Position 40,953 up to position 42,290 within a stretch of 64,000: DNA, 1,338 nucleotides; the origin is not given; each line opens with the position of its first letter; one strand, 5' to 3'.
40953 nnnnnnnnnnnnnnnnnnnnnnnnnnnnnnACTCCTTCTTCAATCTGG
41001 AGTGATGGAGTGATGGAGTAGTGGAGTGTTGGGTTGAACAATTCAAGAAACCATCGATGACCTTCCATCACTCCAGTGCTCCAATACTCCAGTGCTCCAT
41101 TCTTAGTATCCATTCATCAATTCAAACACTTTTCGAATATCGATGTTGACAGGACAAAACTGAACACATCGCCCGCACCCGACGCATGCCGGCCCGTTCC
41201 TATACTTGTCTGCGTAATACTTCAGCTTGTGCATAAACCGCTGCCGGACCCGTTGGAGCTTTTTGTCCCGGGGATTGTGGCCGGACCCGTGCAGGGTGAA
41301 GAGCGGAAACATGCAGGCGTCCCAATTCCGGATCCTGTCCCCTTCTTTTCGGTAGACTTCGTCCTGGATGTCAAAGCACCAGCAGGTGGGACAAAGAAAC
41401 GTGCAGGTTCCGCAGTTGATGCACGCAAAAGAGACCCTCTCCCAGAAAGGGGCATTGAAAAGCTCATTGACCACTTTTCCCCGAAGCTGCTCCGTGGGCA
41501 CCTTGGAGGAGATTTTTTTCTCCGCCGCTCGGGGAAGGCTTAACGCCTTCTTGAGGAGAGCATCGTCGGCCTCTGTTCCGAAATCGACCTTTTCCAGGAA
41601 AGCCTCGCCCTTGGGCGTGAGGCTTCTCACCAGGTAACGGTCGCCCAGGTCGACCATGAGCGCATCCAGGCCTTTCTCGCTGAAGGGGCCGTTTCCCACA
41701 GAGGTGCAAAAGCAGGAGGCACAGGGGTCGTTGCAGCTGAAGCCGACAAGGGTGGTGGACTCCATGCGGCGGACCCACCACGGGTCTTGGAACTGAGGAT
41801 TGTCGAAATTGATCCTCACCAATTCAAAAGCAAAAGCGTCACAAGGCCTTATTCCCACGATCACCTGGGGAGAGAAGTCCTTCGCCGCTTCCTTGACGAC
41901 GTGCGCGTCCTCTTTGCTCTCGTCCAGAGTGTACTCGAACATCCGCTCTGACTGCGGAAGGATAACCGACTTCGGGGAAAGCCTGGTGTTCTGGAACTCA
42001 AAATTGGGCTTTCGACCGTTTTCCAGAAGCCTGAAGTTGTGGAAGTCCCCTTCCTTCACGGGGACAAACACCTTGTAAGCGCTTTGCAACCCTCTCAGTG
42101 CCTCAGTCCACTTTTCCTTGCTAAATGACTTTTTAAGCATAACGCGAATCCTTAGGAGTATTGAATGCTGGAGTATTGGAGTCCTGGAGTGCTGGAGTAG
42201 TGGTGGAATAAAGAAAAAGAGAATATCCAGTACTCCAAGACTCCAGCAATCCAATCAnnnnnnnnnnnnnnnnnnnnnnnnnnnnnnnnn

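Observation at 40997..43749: Family of intercistronic long hairpins built from degenerate 7-8-nt tandem repeats inside the Hdr/Flx operon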

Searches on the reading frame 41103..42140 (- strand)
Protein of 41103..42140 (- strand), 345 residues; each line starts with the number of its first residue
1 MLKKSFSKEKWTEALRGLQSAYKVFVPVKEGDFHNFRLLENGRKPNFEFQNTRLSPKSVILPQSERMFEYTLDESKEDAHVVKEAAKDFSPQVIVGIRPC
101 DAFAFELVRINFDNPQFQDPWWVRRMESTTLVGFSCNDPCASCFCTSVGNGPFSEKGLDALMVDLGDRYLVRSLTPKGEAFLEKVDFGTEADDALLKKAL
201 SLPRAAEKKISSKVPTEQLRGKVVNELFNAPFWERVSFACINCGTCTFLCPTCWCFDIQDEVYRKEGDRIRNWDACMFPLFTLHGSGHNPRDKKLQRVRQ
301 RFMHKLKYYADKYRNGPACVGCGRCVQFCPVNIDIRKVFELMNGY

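Call 9: search_protein_families(library=pfam, proteins=[window:41106-42140:-])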
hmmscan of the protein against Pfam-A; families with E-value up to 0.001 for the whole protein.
window:41106-42140:- (345 aa): 8 families
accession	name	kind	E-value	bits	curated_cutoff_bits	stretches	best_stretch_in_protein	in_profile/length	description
PF17179.9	Fer4_22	-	1.1e-33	116.4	27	1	240-333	2-95/95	4Fe-4S dicluster domain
PF00037.32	Fer4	-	1.9e-06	27.9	21.1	0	319-332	8-21/24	4Fe-4S binding domain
PF13746.11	Fer4_18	-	2.8e-05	24.7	27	1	312-341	54-83/114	4Fe-4S dicluster domain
PF13237.11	Fer4_10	-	3.2e-05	24.2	25.5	1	313-331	3-21/53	4Fe-4S dicluster domain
PF13183.11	Fer4_8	-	0.00032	21.6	27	1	239-333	4-68/68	4Fe-4S dicluster domain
PF13187.11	Fer4_9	-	0.0007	20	27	0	239-332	1-50/52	4Fe-4S dicluster domain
PF12797.12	Fer4_2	-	0.00075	19.8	24.5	0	318-331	9-22/22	4Fe-4S binding domain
PF13484.11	Fer4_16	-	0.00091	20.4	30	0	305-332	39-66/66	4Fe-4S double cluster binding domain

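Call 13: find_encoding_contigs(protein=window:41103-42140:-, flank=10000, max_places=10)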
Protein window:41103-42140:- (345 aa): 6 contigs read that carry it; 4 places shown.
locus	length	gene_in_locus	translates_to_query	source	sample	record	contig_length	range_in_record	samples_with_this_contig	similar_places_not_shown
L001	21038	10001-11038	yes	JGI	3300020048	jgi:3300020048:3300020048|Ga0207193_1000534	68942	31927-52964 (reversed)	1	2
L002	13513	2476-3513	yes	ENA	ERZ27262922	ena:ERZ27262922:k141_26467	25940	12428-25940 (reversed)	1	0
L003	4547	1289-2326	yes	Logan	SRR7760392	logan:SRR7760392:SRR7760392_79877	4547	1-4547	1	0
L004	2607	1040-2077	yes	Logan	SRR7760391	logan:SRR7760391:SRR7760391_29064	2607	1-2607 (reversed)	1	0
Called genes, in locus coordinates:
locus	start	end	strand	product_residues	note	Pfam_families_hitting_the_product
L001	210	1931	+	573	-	PF23198:PDE8A_N (faint), PF00072:Response_reg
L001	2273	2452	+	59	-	PF00890:FAD_binding_2, PF01266:DAO (weak), PF07992:Pyr_redox_2 (weak), PF12831:FAD_oxidored, PF13450:NAD_binding_8 (weak)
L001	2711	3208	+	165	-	PF01257:2Fe-2S_thioredx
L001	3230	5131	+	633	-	PF01512:Complex1_51K, PF10531:SLBB (weak), PF10589:NADH_4Fe-4S, PF12838:Fer4_7 (weak), PF13187:Fer4_9 (weak), PF13237:Fer4_10 (weak), PF14697:Fer4_21, PF00037:Fer4 (weak), +1 more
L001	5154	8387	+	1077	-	PF00111:Fer2 (weak), PF13510:Fer2_4, PF12838:Fer4_7, PF13237:Fer4_10 (weak), PF14697:Fer4_21, PF00037:Fer4 (weak), PF07992:Pyr_redox_2 (weak), PF13450:NAD_binding_8, +6 more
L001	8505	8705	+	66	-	PF02662:FlpD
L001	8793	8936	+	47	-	-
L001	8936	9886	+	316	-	PF00037:Fer4 (faint), PF13183:Fer4_8 (weak)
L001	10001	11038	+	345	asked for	PF00037:Fer4 (faint), PF17179:Fer4_22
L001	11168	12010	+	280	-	PF00970:FAD_binding_6 (weak), PF00175:NAD_binding_1, PF10418:DHODB_Fe-S_bind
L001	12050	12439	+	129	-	PF00072:Response_reg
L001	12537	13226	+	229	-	PF13534:Fer4_17, PF12838:Fer4_7 (weak), PF13183:Fer4_8, PF13187:Fer4_9, PF13237:Fer4_10 (faint)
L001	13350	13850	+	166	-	PF02754:CCG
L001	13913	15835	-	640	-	PF01926:MMR_HSR1, PF02421:FeoB_N, PF04548:AIG1, PF17910:FeoB_Cyto, PF07670:Gate, PF07664:FeoB_C, PF07670:Gate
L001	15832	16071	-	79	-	PF04023:FeoA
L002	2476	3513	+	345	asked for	PF00037:Fer4 (faint), PF17179:Fer4_22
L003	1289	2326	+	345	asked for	PF00037:Fer4 (faint), PF17179:Fer4_22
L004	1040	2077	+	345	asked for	PF00037:Fer4 (faint), PF17179:Fer4_22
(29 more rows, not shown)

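Call 14: find_homologous_proteins(query=window:41106-42140:-, max_evalue=1e-30)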
Query window:41106-42140:- (345 aa): 7514 proteins with E <= 1e-30 among 8000 candidates; the best 120 are listed.
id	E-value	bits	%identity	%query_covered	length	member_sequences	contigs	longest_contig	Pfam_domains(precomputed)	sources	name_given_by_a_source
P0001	8.9e-216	733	88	100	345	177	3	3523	PF17179.10,PF00037.33,PF13183.12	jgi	jgi:ferredoxin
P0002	8.3e-212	720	86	100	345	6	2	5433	PF17179.10,PF00037.33,PF13746.12,PF13484.12,PF12838.13,PF13183.12,PF13187.12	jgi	-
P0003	5.3e-206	701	84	100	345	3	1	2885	PF17179.10,PF00037.33,PF13746.12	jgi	jgi:sulfhydrogenase subunit beta (sulfur reductase)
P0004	1.9e-205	699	83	100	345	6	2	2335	PF17179.10,PF00037.33,PF13237.12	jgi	jgi:sulfhydrogenase subunit beta (sulfur reductase)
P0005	2.2e-205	699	83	100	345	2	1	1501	PF17179.10,PF00037.33,PF13746.12,PF13237.12,PF13187.12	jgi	-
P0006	3.7e-204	695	82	100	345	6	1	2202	PF17179.10,PF00037.33,PF13746.12,PF13187.12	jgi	jgi:sulfhydrogenase subunit beta (sulfur reductase)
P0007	3.7e-204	695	84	100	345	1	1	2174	PF17179.10,PF00037.33,PF13746.12,PF13183.12,PF13187.12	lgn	-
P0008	2.8e-203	692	82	100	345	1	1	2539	PF17179.10,PF00037.33,PF13183.12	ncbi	-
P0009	1.1e-202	690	80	100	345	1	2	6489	PF17179.10,PF00037.33,PF13237.12,PF13183.12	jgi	-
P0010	2.5e-202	689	82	100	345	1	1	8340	PF17179.10,PF00037.33,PF13183.12,PF13187.12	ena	-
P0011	7.1e-202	688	83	100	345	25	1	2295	PF17179.10,PF00037.33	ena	-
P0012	1.4e-201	687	81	100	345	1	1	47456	PF17179.10,PF00037.33,PF13746.12,PF12838.13,PF13237.12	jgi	jgi:sulfhydrogenase subunit beta (sulfur reductase)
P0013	4.1e-201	685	80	100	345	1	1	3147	PF17179.10,PF00037.33,PF13746.12,PF13237.12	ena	-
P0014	3.0e-198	676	81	100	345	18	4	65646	PF17179.10,PF00037.33,PF13183.12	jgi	jgi:sulfhydrogenase subunit beta (sulfur reductase)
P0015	3.1e-198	676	80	100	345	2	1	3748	PF17179.10,PF00037.33,PF13187.12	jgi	jgi:sulfhydrogenase subunit beta (sulfur reductase)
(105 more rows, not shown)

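Call 15: find_related_loci(query=window:41106-42140:-, collection=genome_contigs, flank=10000)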
Query window:41106-42140:- (345 aa) in genome_contigs; peptide patterns used: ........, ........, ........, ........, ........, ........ (x = any residue, [..] = any of these).
598 stretches matched a pattern (row limit reached: there are more); 573 encode a relative of the query (tblastn E <= 1e-3); the best 80 are kept; 80 distinct loci.
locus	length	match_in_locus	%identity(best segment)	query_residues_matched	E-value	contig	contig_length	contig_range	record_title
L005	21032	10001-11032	90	1-344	0e+0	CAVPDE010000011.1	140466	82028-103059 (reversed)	MAG: uncultured delta proteobacterium isolate MFD00032.bin.1.156 genome assembly, contig: contig_17007, whole genome sho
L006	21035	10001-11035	89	1-345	0e+0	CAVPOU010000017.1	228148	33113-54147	MAG: uncultured delta proteobacterium isolate MFD00032.bin.1.150 genome assembly, contig: contig_39362, whole genome sho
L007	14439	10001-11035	79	1-345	0e+0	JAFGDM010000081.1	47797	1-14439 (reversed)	MAG: Deltaproteobacteria bacterium isolate Zod_Metabat.1176 k87_1784610, whole genome shotgun sequence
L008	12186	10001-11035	78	1-345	0e+0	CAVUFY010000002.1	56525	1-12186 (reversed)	MAG: uncultured delta proteobacterium isolate MFD02416.bin.2.150 genome assembly, contig: contig_107911, whole genome sh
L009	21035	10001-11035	76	1-345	0e+0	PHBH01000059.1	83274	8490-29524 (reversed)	MAG: Deltaproteobacteria bacterium HGW-Deltaproteobacteria-15 Ig3397_v2_scaffold_673, whole genome shotgun sequence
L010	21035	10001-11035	69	1-345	3e-175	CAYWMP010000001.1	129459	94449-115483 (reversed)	MAG TPA_asm: uncultured Desulfobacteraceae bacterium isolate SRP167671_co1_137 genome assembly, contig: NODE_98_length_1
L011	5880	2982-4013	70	1-344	2e-176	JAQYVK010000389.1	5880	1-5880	MAG: Desulfatiglandales bacterium isolate SG_15_bin78 SG_15_bin.78.orig_15_c_000000510358, whole genome shotgun sequence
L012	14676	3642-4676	70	1-345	2e-171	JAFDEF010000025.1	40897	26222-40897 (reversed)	MAG: Deltaproteobacteria bacterium isolate Meg19_1012_Bin_503 Meg19_1012_Bin_503_scaffold_1395, whole genome shotgun seq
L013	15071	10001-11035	68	1-345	2e-170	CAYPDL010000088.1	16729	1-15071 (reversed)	MAG TPA_asm: uncultured Desulfobacteraceae bacterium isolate SRP178699_co1_442 genome assembly, contig: NODE_4318_length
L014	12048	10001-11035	68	1-345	3e-170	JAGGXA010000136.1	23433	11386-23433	MAG: Deltaproteobacteria bacterium isolate AUK140 PB_MBMC_094_c_000000000008, whole genome shotgun sequence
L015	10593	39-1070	70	1-343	8e-170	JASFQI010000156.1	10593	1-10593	MAG: Desulfobacteraceae bacterium isolate D0819S20remetaG_Bin_281 D0819S20remetaG_FD_scaffold_931_c1, whole genome shotg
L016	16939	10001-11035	66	1-345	7e-168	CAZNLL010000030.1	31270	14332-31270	MAG TPA_asm: uncultured Desulfobacteraceae bacterium isolate binchicken_co334_233 genome assembly, contig: NODE_2328_len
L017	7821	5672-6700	68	1-343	1e-167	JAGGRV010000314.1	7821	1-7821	MAG: Deltaproteobacteria bacterium isolate AUK005 PB_MANV_005_c_000000000294, whole genome shotgun sequence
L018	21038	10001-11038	68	1-345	4e-167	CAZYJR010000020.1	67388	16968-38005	MAG TPA_asm: uncultured Desulfobacterales bacterium isolate SRP141376_co2_358 genome assembly, contig: NODE_1067_length_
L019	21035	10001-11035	65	1-345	3e-167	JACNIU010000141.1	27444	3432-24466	MAG: Desulfobacterales bacterium isolate NIOZ-UU19 NIOZ-UU_NODE_1983_length_27444_cov_18.6424, whole genome shotgun sequ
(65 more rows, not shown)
